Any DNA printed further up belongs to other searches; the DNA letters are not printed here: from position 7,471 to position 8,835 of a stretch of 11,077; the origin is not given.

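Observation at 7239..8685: Translationally coupled pair: small two-TM protein plus 354-aa protein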

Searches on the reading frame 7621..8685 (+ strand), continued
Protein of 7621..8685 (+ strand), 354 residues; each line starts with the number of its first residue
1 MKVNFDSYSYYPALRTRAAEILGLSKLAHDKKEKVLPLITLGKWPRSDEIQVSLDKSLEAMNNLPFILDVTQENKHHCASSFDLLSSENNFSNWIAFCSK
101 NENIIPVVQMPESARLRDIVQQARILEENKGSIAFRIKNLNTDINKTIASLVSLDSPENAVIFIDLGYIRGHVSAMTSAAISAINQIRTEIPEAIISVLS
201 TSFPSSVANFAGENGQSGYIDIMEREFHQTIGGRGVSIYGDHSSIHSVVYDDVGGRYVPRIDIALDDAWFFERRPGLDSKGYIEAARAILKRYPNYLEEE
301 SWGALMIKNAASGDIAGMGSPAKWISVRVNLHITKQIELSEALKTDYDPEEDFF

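Call 88: find_encoding_contigs(protein=P0454, flank=3000, max_places=2)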
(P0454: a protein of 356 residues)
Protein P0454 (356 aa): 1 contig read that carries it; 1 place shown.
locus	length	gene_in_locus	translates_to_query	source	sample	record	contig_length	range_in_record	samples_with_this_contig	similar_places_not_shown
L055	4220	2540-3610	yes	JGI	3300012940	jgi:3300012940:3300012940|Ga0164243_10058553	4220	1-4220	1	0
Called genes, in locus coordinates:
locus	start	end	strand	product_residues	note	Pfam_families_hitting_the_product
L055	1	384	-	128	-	?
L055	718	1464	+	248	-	-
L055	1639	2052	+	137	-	PF07264:EI24 (weak)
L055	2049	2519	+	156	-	PF06114:Peptidase_M78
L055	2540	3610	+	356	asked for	PF14350:Beta_protein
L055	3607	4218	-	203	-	?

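Call 89: search_protein_families(library=padloc, proteins=[L049:1930-2496:+, L049:2508-3008:+, L049:3001-4071:+, L049:4057-4689:-, L053:1150-1761:+, L053:1773-2318:+, L053:2315-3403:+, L053:3375-4031:-, L055:3607-4218:-], max_evalue=0.001)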
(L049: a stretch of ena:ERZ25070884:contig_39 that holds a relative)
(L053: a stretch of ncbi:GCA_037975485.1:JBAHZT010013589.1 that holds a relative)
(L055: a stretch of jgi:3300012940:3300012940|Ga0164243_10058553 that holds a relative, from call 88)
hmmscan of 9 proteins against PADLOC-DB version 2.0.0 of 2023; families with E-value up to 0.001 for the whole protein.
L049:1930-2496:+ (188 aa): 0 families

L049:2508-3008:+ (166 aa): 17 families
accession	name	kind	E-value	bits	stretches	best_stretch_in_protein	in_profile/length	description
PDLC04141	capP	-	4.3e-36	122.6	1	20-162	15-155/242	capP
PDLC03944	RmrA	-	7e-21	72.7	1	66-162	192-285/384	-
PDLC03945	RmrA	-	1.9e-20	71.4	1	65-162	200-295/394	-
PDLC03952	RmrA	-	9e-18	62.3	1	68-161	215-303/395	-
PDLC03948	RmrA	-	1.7e-17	61.4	1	65-162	199-291/397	-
PDLC03947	RmrA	-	1.8e-17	61.2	1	65-161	200-291/383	-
PDLC03954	RmrA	-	2.6e-17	60.8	1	28-161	161-291/380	-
PDLC03949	RmrA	-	9.8e-16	55.6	1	64-164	180-269/363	-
PDLC03951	RmrA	-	4.6e-15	53.5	1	68-161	200-286/400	-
PDLC03953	RmrA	-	2.2e-14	51.5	1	66-161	201-284/373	-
PDLC03955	RmrA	-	8e-12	43.1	1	69-162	210-292/371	-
PDLC03956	RmrA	-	3.7e-11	40.7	1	68-160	201-286/399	-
PDLC03950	RmrA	-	2.5e-10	37.9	1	64-161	187-279/369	-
PDLC03946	RmrA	-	2.8e-10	37.5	1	63-162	180-269/357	-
PDLC03943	RmrA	-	3.3e-10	37.6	1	68-161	187-273/370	-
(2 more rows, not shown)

L049:3001-4071:+ (356 aa): 4 families
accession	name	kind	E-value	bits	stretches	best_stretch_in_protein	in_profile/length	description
PDLC02985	beta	-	2.6e-64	215.2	1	2-351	6-341/355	-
PDLC03983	PD-Lambda-2_C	-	5.4e-26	89.5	1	4-352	5-353/374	-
PDLC03984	PD-Lambda-2_C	-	2.7e-24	84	1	4-344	3-355/377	-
PDLC03985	PD-Lambda-2_C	-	1.7e-05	23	1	5-180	4-185/192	-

L049:4057-4689:- (210 aa): 1 family
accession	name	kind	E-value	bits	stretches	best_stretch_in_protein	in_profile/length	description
PDLC02989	cll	-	4.9e-31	106.5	1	9-206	6-211/265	-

L053:1150-1761:+ (203 aa): 0 families

L053:1773-2318:+ (181 aa): 17 families
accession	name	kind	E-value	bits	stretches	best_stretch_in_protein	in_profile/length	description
PDLC04141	capP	-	5.3e-28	96.1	1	31-174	13-153/242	capP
PDLC03954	RmrA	-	1.2e-15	55.4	1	40-175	158-291/380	-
PDLC03953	RmrA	-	7.1e-14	49.8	1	84-176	203-285/373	-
PDLC03944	RmrA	-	1e-13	49.1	1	84-176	194-285/384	-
PDLC03945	RmrA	-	1.7e-13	48.5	1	59-176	178-295/394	-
PDLC03949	RmrA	-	2e-13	47.9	1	80-176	180-267/363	-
PDLC03952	RmrA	-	5.1e-12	43.3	1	87-175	218-303/395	-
PDLC03947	RmrA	-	5.6e-12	43.2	1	81-175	200-291/383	-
PDLC03943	RmrA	-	3.2e-11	40.9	1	85-175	188-273/370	-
PDLC03946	RmrA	-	3.2e-10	37.3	1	79-176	180-269/357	-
PDLC03951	RmrA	-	1.8e-09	35.1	1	85-175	201-286/400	-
PDLC03950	RmrA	-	2.2e-09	34.8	1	80-175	187-279/369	-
PDLC03948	RmrA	-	3.8e-09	33.9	1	85-175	203-290/397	-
PDLC03955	RmrA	-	4.2e-08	30.8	1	87-176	212-292/371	-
PDLC04776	PDC-M69B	-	4.7e-08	31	1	68-146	62-138/272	-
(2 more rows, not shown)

L053:2315-3403:+ (362 aa): 4 families
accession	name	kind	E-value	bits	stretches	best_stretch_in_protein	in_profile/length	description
PDLC02985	beta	-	9.7e-56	187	1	2-358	6-339/355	-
PDLC03984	PD-Lambda-2_C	-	5.4e-15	53.3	1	4-346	3-348/377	-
PDLC03983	PD-Lambda-2_C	-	1.2e-12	45.6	1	4-360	5-350/374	-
PDLC03985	PD-Lambda-2_C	-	0.0004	18.5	1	5-62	4-63/192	-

L053:3375-4031:- (218 aa): 1 family
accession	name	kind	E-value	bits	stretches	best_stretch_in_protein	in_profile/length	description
PDLC02989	cll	-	3.2e-23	80.9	1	8-203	5-208/265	-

L055:3607-4218:- (203 aa): 1 family
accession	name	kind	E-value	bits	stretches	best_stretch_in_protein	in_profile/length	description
PDLC02989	cll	-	2.9e-18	64.6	1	1-157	53-208/265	-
